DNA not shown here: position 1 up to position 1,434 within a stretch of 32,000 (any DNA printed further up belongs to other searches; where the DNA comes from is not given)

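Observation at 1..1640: Reverse transcriptase with ~320-aa N-terminal extension and a long structured upstream non-coding region (fused single-protein retron-like system?)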

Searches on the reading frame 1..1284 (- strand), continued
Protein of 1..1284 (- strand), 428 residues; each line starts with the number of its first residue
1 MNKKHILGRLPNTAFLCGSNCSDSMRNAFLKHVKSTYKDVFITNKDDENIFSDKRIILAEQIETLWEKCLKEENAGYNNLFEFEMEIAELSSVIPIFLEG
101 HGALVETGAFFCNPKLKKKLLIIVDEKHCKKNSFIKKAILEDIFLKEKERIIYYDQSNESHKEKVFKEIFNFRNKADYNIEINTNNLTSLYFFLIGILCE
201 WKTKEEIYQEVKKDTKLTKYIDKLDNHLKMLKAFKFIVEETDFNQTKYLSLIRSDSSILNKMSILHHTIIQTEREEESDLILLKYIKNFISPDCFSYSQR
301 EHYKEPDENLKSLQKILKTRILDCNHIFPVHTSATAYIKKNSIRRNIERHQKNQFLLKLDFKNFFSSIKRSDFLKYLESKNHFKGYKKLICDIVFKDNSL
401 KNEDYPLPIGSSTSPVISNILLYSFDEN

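Call 40: search_dna_similar(query=P0001, collection=plasmids, mode=protein, max_rows=15, max_evalue=1e-8)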
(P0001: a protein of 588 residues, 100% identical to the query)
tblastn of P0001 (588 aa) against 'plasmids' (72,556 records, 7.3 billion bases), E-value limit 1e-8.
Records with a match: 62; places in all: 62; records where one place covers at least 80% of the query: 0.
Best place of each record, by identity: <60% 62.
By first word of the organism name: Clostridium 8; Escherichia 7; Klebsiella 7; Bacillus 6; Alteromonas 6; Enterococcus 3; Vibrio 2; Rhizobium 2; Proteus 2; Staphylococcus 2; and 16 more.
By predicted mobility (MOB-suite, as given by PLSDB): non-mobilizable 43; conjugative 14; mobilizable 5.
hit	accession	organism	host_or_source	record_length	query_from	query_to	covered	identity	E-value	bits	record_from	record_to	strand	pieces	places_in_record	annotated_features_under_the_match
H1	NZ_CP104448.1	Acinetobacter baumannii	Homo sapiens,sputum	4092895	305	557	43%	37.6%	1e-32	141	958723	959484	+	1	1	none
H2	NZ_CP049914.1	Vibrio sp. HDW18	Anodonta arcaeformis,single bacterial ...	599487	281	557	47%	33.6%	7e-33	142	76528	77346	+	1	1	retron St85 family RNA-directed DNA polymerase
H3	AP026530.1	Escherichia coli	whole organism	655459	305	557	43%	36.3%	6e-31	136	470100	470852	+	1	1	RNA-directed DNA polymerase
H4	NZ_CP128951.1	Escherichia coli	-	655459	305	557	43%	36.3%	6e-31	136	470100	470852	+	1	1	retron St85 family RNA-directed DNA polymerase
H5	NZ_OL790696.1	Escherichia coli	-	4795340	305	557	43%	35.9%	5e-30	133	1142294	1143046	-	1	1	none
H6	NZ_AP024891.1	Vibrio pectenicida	-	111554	305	557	43%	35.0%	5e-28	127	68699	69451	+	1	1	retron St85 family RNA-directed DNA polymerase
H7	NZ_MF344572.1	Enterobacter hormaechei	-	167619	305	557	43%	33.5%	5e-31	137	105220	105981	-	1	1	retron St85 family RNA-directed DNA polymerase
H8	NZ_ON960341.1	Escherichia coli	-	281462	305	557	43%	33.5%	4e-30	134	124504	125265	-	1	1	retron St85 family RNA-directed DNA polymerase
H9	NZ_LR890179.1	Klebsiella pneumoniae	-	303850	305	557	43%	33.1%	2e-30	134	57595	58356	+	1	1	retron St85 family RNA-directed DNA polymerase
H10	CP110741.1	Klebsiella pneumoniae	Homo sapiens,urine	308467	305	557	43%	33.1%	2e-30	134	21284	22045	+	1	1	retron St85 family RNA-directed DNA polymerase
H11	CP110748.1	Klebsiella pneumoniae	Homo sapiens,urine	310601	305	557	43%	33.1%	2e-30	134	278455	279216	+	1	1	retron St85 family RNA-directed DNA polymerase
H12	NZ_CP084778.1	Klebsiella quasipneumoniae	Soil (polluted),Whole organism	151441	305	557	43%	33.1%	7e-30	133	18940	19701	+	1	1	retron St85 family RNA-directed DNA polymerase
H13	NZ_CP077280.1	Klebsiella quasipneumoniae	-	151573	305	557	43%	33.1%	7e-30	133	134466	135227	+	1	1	retron St85 family RNA-directed DNA polymerase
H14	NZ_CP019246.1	Escherichia coli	Homo sapiens,urine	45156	305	565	43%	31.1%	3e-14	105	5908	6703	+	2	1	none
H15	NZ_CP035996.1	Bacillus mycoides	cell culture,soil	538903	285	542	44%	30.1%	2e-12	79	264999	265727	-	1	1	retron St85 family RNA-directed DNA polymerase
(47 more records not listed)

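Call 41: search_dna_similar(query=P0001, collection=phages, mode=protein, max_rows=15, max_evalue=1e-8)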
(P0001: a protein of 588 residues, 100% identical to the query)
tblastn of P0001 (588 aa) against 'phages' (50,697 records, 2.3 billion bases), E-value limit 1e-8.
Records with a match: 23; places in all: 23; records where one place covers at least 80% of the query: 0.
Best place of each record, by identity: <60% 23.
By first word of the organism name: Klebsiella 13; Bacteriophage 4; Pseudomonas 3; Staphylococcus 2; Vibrio 1.
By host as written in the record: Klebsiella pneumoniae 11; - 4; Klebsiella pneumoniae KL49 2; Staphylococcus aureus 2; Pseudomonas aeruginosa 01-7071 1; Pseudomonas aeruginosa 04-5265 1; Pseudomonas aeruginosa 01-0440 1; Vibrio cyclitrophicus 10N.261.55.B9 1.
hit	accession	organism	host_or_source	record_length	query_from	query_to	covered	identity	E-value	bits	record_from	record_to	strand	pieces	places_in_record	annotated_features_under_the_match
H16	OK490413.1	Klebsiella phage Kp4860-7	Klebsiella pneumoniae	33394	305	567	45%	35.3%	1e-38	158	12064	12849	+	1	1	record has no annotation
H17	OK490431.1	Klebsiella phage Kp4871-2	Klebsiella pneumoniae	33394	305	567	45%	35.3%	1e-38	158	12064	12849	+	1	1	record has no annotation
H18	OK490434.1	Klebsiella phage Kp4872-2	Klebsiella pneumoniae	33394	305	567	45%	35.3%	1e-38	158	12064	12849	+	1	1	record has no annotation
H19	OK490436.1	Klebsiella phage Kp4873-1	Klebsiella pneumoniae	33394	305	567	45%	35.3%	1e-38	158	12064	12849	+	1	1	record has no annotation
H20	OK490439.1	Klebsiella phage Kp4874-1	Klebsiella pneumoniae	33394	305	567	45%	35.3%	1e-38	158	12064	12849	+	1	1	record has no annotation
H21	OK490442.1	Klebsiella phage Kp4875-1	Klebsiella pneumoniae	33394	305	567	45%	35.3%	1e-38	158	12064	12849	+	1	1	record has no annotation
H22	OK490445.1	Klebsiella phage Kp4876-1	Klebsiella pneumoniae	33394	305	567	45%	35.3%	1e-38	158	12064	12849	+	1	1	record has no annotation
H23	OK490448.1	Klebsiella phage Kp4877-1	Klebsiella pneumoniae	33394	305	567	45%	35.3%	1e-38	158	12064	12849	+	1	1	record has no annotation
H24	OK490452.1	Klebsiella phage Kp4878-2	Klebsiella pneumoniae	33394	305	567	45%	35.3%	1e-38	158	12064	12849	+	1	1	record has no annotation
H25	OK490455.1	Klebsiella phage Kp4879-2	Klebsiella pneumoniae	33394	305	567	45%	35.3%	1e-38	158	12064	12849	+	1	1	record has no annotation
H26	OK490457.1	Klebsiella phage Kp4880-1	Klebsiella pneumoniae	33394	305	567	45%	35.3%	1e-38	158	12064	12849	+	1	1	record has no annotation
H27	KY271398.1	Klebsiella phage 4LV2017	Klebsiella pneumoniae KL49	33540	305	567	45%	35.3%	1e-38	158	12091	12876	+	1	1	RNA-directed DNA polymerase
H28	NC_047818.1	Klebsiella phage 4LV2017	Klebsiella pneumoniae KL49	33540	305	567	45%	35.3%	1e-38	158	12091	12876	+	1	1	polymerase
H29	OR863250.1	Pseudomonas phage PfAC01b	Pseudomonas aeruginosa 01-7071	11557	300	557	44%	35.2%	2e-33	142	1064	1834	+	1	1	retron-type RNA-directed DNA polymerase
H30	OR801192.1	Pseudomonas phage PfAC04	Pseudomonas aeruginosa 04-5265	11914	300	557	44%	35.2%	2e-33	142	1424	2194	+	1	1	reverse transcriptase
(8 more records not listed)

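Call 42: get_annotated_region(hit=H4, flank=2500)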
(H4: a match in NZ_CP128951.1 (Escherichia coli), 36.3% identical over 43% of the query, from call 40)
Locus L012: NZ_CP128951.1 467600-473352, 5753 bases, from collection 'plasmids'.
description: Escherichia coli strain TUM2805 plasmid pMTY2805_untypable_1, complete sequence
organism: Escherichia coli (NCBI taxid 562)
taxonomy: Bacteria; Pseudomonadota; Gammaproteobacteria; Enterobacterales; Enterobacteriaceae; Escherichia; Escherichia coli
host: -; source: -; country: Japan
typing (MOB-suite, as given by PLSDB): non-mobilizable
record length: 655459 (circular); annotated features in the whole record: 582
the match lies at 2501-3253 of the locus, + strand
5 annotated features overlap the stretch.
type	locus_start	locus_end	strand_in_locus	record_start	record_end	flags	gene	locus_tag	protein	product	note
CDS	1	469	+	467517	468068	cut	-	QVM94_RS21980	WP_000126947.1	phage polarity suppression protein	-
CDS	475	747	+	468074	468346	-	-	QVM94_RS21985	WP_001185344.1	ogr/Delta-like zinc finger family protein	-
CDS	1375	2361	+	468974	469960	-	-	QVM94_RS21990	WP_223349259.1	retron St85 family effector protein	-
CDS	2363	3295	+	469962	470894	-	-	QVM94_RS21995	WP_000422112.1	retron St85 family RNA-directed DNA polymerase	GO:0051607 - defense response to virus [Evidence IEA]; GO:0001171 - reverse transcription [Evidence IEA]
CDS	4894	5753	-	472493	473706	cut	-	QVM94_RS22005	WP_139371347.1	IS3 family transposase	-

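Call 43: get_annotated_region(hit=H2, flank=2500)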
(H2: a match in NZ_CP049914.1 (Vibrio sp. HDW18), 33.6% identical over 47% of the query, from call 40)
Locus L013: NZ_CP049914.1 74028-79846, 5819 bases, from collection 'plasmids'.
description: Vibrio sp. HDW18 plasmid p_unnamed1, complete sequence
organism: Vibrio sp. HDW18 (NCBI taxid 2714948)
taxonomy: Bacteria; Pseudomonadota; Gammaproteobacteria; Vibrionales; Vibrionaceae; Vibrio; Vibrio sp. HDW18
host: -; source: Anodonta arcaeformis,single bacterial strain; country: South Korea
typing (MOB-suite, as given by PLSDB): non-mobilizable
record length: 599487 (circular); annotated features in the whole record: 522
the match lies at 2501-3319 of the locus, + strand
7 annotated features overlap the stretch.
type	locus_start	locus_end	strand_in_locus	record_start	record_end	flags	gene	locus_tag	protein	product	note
CDS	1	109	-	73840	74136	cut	-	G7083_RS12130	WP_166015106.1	YkgJ family cysteine cluster protein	-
CDS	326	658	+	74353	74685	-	-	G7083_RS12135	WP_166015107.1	PBPRA1643 family SWIM/SEC-C metal-binding motif protein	GO:0008150 - biological_process [Evidence IEA]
CDS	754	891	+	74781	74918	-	-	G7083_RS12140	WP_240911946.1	integrase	-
CDS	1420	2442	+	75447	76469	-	-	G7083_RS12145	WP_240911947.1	retron St85 family effector protein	-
CDS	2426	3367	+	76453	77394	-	-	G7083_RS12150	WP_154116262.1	retron St85 family RNA-directed DNA polymerase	GO:0051607 - defense response to virus [Evidence IEA]; GO:0001171 - reverse transcription [Evidence IEA]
CDS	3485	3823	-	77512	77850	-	-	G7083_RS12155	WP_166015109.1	HNH endonuclease family protein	-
CDS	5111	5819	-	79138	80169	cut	tdh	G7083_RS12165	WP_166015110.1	L-threonine 3-dehydrogenase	GO:0006567 - threonine catabolic process [Evidence IEA]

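Call 51: search_solved_structures(query=A2, max_evalue=0.001, show_alignments=2)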
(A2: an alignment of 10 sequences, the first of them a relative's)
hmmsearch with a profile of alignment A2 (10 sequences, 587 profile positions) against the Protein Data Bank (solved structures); distinct sequences matched with E-value up to 0.001: 24.
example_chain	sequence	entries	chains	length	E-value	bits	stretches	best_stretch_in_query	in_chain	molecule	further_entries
22et_A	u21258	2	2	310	2.4e-57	198.2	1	287-562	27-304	Retron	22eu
9vhe_A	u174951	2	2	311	3.9e-56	194.1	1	304-560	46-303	Retron Ec78 reverse transcriptase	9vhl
9l7p_E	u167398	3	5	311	5.2e-53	183.8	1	309-560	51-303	Retron St85 family RNA-directed DNA polymerase | Retron I-A Ec78 reverse transcriptase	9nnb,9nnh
9kjx_A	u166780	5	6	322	5.5e-53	183.7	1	309-559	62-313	RNA-directed DNA polymerase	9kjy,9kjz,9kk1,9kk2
9n69_E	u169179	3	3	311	1.2e-49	172.7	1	266-563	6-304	RNA-directed DNA polymerase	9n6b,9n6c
9e8z_H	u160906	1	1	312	6.7e-49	170.3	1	300-560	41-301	Retron Ec83 reverse transcriptase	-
8qbk_A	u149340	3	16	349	1.3e-31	113.2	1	265-575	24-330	Retron Ec86 reverse transcriptase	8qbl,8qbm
7v9x_A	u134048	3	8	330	1.8e-31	112.7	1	265-574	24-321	RNA-directed DNA polymerase from retron EC86 | Retron Ec86 reverse transcriptase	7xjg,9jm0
7v9u_A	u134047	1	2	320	5.6e-31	111.1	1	265-562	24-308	RNA-directed DNA polymerase from retron EC86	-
9lm3_A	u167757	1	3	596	1.2e-21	80.3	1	296-508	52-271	Retron Ec67 protein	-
9i2f_C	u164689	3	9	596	1.2e-21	80.3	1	296-508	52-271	Retron Ec67 protein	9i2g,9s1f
36ht_A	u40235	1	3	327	3.2e-20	75.6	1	297-546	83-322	Retron-Kva2 Reverse Transcriptase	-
23or_A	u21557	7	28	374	9.7e-14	54.2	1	327-547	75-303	Retron Eco8 reverse transcriptase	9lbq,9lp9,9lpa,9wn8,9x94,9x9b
9p4j_E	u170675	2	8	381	2.3e-13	52.9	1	327-536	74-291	Retron Eco8 reverse transcriptase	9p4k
8bgj_A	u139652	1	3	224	3.9e-10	42.2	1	312-484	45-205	RNA-directed DNA polymerase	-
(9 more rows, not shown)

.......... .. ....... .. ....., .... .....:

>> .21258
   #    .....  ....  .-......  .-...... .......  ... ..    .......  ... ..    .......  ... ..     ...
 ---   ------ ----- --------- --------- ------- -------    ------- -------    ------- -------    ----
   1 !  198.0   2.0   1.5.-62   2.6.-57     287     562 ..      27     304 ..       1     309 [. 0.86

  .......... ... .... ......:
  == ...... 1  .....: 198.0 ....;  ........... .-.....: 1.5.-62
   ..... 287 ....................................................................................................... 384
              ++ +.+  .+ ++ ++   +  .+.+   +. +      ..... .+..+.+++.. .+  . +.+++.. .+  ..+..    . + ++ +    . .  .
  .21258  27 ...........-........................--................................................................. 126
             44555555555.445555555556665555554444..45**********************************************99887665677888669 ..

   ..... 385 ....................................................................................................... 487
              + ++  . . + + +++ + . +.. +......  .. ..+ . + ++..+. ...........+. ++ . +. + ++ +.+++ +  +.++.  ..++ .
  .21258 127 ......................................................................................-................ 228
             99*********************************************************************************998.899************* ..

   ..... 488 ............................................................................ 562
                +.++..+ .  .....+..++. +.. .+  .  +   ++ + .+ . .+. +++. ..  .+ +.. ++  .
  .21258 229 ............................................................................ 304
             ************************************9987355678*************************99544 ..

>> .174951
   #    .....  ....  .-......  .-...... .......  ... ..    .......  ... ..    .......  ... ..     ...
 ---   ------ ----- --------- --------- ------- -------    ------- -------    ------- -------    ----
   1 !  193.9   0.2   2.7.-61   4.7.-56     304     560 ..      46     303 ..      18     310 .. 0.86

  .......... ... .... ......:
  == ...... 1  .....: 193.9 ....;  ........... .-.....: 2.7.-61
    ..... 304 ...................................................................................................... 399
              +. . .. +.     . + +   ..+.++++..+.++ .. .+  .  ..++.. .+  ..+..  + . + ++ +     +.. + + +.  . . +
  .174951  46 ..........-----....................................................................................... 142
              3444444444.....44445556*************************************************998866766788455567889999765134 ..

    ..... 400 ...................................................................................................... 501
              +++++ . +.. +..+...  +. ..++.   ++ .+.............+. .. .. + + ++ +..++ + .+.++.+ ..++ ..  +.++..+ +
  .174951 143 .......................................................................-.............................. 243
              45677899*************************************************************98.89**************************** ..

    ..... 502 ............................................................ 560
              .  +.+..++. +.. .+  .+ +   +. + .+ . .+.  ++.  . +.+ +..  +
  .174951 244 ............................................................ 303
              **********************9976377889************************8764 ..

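Call 59: search_protein_representatives(protein=P0001)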
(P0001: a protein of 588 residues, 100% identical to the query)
Query: 588 residues. Proteins with E-value up to 0.001 (for the whole library): 8752; up to 1e-10: 2181; up to 1e-30: 188. The best 150 are listed.
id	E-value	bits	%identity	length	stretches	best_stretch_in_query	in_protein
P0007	4.6e-205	699.2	59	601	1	1-578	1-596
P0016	3.5e-100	352.9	57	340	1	270-582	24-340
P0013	5.4e-98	345.7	56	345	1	120-458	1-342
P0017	1.9e-91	324.1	53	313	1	213-518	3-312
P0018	1.9e-66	241.6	37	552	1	5-564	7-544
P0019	7.0e-65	236.4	52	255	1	327-560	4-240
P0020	1.0e-47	179.7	43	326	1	303-559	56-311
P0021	2.0e-45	172.1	41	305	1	302-558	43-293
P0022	9.3e-44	166.7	40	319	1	326-557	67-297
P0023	2.9e-43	165.0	41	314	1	305-557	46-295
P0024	8.2e-43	163.5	42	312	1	301-557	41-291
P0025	1.0e-42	163.2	39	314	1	304-557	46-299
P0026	2.2e-42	162.1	65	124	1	2-119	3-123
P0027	3.1e-42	161.6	37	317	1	305-557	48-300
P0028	3.4e-42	161.5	41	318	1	308-558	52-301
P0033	7.3e-41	157.1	36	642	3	398-560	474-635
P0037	2.6e-40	155.3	40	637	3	403-557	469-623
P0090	2.7e-35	138.7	33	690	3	336-553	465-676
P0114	4.7e-34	134.6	40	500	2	399-558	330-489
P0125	2.4e-33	132.3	31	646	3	357-560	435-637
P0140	5.5e-33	131.1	30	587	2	304-558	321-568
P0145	9.2e-33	130.4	30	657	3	402-558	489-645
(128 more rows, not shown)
